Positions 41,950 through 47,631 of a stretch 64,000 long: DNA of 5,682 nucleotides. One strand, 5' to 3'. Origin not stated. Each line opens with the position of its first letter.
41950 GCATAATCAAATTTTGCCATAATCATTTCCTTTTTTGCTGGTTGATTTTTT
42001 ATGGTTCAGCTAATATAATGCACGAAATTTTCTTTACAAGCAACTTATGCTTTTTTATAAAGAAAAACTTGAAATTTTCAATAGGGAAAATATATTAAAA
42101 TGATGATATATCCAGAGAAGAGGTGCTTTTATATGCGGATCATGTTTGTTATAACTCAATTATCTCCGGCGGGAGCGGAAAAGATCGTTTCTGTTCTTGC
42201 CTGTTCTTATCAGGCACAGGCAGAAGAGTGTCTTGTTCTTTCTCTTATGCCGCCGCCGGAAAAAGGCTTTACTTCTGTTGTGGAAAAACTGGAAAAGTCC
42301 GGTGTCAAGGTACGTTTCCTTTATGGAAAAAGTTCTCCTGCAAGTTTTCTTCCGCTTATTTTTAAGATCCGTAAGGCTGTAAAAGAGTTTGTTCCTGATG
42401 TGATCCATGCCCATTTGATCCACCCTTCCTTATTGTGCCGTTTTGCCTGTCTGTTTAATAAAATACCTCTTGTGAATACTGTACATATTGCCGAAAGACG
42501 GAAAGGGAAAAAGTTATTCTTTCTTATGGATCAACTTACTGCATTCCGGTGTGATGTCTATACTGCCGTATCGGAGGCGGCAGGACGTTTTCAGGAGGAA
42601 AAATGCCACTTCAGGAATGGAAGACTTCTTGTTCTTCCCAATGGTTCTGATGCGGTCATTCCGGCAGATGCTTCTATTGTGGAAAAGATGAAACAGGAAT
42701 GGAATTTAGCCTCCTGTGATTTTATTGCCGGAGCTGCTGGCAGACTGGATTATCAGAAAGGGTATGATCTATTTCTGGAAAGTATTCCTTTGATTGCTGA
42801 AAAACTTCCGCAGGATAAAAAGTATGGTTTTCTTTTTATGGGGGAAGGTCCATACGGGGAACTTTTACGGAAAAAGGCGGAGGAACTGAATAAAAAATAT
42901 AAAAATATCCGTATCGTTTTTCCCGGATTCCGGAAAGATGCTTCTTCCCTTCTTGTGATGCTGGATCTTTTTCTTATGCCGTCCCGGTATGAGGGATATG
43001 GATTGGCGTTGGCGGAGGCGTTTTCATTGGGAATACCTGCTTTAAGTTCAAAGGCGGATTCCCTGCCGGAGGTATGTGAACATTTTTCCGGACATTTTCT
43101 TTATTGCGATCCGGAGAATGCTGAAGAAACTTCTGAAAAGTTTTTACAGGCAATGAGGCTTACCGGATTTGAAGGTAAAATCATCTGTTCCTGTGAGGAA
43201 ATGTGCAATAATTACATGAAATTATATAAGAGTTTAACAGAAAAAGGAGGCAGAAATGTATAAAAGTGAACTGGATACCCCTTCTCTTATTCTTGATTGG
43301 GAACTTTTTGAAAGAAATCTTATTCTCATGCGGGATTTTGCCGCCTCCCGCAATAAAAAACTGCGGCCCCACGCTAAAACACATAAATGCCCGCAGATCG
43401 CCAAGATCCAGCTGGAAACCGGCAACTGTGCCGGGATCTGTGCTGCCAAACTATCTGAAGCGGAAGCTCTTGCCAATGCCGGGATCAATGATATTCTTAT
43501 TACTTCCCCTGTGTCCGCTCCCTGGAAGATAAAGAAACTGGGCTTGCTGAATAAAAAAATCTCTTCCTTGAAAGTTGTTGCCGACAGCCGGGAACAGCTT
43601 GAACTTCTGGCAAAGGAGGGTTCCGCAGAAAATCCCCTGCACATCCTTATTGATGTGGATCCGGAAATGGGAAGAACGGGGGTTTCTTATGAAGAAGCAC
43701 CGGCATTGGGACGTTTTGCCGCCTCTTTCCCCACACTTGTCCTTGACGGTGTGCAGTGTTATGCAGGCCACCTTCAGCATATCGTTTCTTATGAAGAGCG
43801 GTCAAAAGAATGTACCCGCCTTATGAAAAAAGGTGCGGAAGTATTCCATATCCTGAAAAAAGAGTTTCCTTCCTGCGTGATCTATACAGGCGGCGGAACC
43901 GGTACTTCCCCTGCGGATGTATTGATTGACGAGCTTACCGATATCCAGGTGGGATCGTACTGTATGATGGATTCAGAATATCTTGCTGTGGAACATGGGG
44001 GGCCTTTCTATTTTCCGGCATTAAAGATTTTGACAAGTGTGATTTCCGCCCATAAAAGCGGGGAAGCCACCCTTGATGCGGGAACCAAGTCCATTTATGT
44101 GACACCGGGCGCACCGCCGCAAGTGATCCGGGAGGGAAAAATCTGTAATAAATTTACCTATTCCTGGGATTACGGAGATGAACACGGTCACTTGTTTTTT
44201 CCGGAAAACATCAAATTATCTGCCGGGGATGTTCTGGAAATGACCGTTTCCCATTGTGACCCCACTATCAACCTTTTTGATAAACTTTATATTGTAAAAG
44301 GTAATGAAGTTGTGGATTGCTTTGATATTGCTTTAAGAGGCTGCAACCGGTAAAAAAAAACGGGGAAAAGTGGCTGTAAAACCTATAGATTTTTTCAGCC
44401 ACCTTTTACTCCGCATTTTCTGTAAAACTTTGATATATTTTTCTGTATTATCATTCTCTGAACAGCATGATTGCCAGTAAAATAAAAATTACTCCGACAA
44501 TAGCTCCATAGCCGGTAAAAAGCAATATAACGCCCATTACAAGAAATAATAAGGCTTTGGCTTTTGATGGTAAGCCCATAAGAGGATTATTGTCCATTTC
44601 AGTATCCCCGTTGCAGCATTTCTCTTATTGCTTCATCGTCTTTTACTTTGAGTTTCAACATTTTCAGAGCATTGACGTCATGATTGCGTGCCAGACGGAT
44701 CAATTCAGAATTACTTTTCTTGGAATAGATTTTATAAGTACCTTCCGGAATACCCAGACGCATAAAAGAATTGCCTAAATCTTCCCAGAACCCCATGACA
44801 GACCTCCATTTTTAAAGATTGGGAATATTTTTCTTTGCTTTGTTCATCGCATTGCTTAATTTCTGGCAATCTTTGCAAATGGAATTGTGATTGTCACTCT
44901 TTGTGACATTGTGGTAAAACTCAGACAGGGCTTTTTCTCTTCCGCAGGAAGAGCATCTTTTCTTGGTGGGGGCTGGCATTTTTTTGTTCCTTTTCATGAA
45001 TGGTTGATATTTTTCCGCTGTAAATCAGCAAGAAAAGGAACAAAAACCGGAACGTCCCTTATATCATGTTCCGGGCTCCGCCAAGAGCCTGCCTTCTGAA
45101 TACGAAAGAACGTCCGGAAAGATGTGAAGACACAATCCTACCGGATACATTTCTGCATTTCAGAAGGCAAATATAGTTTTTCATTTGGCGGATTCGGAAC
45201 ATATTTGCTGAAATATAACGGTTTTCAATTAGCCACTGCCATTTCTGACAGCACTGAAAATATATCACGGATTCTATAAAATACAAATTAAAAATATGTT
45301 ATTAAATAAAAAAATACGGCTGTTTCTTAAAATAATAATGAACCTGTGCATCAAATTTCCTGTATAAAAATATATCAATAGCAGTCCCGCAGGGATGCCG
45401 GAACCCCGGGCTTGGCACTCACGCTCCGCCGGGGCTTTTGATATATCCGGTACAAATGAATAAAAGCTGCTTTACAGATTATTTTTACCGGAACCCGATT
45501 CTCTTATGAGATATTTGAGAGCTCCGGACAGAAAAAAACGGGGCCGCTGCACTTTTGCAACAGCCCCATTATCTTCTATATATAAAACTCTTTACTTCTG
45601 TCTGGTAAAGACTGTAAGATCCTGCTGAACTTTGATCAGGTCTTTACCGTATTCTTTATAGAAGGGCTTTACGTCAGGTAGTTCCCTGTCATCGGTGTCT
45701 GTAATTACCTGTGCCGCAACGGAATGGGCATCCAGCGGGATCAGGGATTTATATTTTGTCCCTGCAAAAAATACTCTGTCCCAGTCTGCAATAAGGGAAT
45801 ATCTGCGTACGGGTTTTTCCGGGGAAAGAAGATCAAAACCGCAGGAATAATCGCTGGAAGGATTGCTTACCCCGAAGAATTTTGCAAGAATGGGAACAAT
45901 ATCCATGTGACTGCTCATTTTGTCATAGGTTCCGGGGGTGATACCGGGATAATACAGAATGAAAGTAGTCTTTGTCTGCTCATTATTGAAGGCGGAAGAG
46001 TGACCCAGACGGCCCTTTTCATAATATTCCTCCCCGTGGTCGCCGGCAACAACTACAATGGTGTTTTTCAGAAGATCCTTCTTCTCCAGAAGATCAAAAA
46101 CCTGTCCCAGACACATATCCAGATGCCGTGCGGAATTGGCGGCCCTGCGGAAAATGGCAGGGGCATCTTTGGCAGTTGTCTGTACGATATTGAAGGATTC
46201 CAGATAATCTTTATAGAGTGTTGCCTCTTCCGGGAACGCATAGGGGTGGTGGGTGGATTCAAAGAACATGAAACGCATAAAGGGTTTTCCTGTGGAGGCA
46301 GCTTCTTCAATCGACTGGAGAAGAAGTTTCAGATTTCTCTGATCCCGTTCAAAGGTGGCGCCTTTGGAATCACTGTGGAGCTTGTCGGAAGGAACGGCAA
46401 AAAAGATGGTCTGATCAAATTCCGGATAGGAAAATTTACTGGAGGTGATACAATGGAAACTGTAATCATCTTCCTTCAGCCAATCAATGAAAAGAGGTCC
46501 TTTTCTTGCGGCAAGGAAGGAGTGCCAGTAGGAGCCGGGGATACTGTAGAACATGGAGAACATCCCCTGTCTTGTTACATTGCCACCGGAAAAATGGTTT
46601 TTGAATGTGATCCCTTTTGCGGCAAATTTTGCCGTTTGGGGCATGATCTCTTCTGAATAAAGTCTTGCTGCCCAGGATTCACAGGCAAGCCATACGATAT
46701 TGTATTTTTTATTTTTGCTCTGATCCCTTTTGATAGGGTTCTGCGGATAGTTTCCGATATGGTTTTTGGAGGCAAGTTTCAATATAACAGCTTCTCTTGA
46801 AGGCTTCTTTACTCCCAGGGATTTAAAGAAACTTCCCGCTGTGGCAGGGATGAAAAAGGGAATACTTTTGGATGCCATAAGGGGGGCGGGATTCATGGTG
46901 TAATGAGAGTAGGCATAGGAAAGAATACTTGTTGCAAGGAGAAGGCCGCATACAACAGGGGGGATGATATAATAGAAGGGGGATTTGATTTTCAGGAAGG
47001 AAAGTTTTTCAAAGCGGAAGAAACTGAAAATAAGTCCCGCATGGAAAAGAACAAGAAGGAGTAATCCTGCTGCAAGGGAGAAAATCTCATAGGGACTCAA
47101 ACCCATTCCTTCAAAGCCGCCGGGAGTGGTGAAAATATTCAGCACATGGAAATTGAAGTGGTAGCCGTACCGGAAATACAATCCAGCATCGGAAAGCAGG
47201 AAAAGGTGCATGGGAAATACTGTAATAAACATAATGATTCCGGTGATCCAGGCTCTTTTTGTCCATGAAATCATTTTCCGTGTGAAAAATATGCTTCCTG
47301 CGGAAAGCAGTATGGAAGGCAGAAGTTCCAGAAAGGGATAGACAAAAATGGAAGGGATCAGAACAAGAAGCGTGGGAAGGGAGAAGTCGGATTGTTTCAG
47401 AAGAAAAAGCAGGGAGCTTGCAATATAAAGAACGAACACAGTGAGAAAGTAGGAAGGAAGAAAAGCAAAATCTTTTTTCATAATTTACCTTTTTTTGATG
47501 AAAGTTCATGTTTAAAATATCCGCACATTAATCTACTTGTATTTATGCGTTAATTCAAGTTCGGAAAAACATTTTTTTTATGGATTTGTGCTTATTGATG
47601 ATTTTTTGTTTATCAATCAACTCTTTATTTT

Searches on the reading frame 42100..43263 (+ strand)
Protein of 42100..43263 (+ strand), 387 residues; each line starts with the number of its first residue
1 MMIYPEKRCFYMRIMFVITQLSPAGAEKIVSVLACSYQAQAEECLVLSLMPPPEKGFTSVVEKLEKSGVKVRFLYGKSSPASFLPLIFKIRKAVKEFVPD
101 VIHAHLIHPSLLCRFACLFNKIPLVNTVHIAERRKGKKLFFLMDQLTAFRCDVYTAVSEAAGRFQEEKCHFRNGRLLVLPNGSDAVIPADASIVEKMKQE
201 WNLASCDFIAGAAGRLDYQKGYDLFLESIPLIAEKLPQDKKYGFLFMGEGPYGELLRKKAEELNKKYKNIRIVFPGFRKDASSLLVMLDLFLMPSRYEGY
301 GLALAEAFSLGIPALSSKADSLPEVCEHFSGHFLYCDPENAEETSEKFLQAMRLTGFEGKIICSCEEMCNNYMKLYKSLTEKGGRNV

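Call 59: search_protein_families(library=pfam, proteins=[window:42100-43263:+], max_evalue=0.0001)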
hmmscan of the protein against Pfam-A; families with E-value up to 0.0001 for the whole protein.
window:42100-43263:+ (387 aa): 6 families
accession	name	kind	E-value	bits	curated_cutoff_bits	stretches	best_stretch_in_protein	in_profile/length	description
PF00534.26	Glycos_transf_1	-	2.3e-23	83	26.4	1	195-353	3-157/172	Glycosyl transferases group 1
PF13692.12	Glyco_trans_1_4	-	1.8e-22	80.6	27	1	210-351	4-139/142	Glycosyl transferases group 1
PF13439.12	Glyco_transf_4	-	1.3e-16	61.5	28.5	1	25-184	3-167/170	Glycosyltransferase Family 4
PF13579.12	Glyco_trans_4_4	-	1.6e-09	38.7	29.7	1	25-182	2-158/158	Glycosyl transferase 4-like domain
PF20706.3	GT4-conflict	-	1.9e-08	34.1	26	1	213-318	203-312/385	Family 4 Glycosyltransferase in conflict systems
PF13477.12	Glyco_trans_4_2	-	4.3e-07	30.6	23.4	1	71-151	47-129/139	Glycosyl transferase 4-like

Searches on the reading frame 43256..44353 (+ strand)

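Call 59: search_protein_families(library=pfam, proteins=[window:43256-44353:+], max_evalue=0.0001)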
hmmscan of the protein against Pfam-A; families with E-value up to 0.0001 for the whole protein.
window:43256-44353:+ (365 aa): 2 families
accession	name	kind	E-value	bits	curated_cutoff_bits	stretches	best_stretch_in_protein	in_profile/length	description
PF01168.26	Ala_racemase_N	-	2.2e-17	64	24.1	1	17-218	5-199/220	Alanine racemase, N-terminal domain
PF14031.13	D-ser_dehydrat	-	2.5e-14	54.1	22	1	255-347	1-97/97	Putative serine dehydratase domain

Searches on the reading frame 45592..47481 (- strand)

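Call 60: search_protein_families(library=pfam, proteins=[window:45592-47481:-], max_evalue=0.0001)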
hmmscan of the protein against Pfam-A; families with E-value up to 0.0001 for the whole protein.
window:45592-47481:- (629 aa): 2 families
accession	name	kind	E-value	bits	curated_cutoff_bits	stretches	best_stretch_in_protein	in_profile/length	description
PF00884.28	Sulfatase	-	1e-35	123.9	25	1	261-538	2-301/301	Sulfatase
PF11893.13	DUF3413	-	1.1e-07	31.8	27.1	1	70-250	72-246/248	Domain of unknown function (DUF3413)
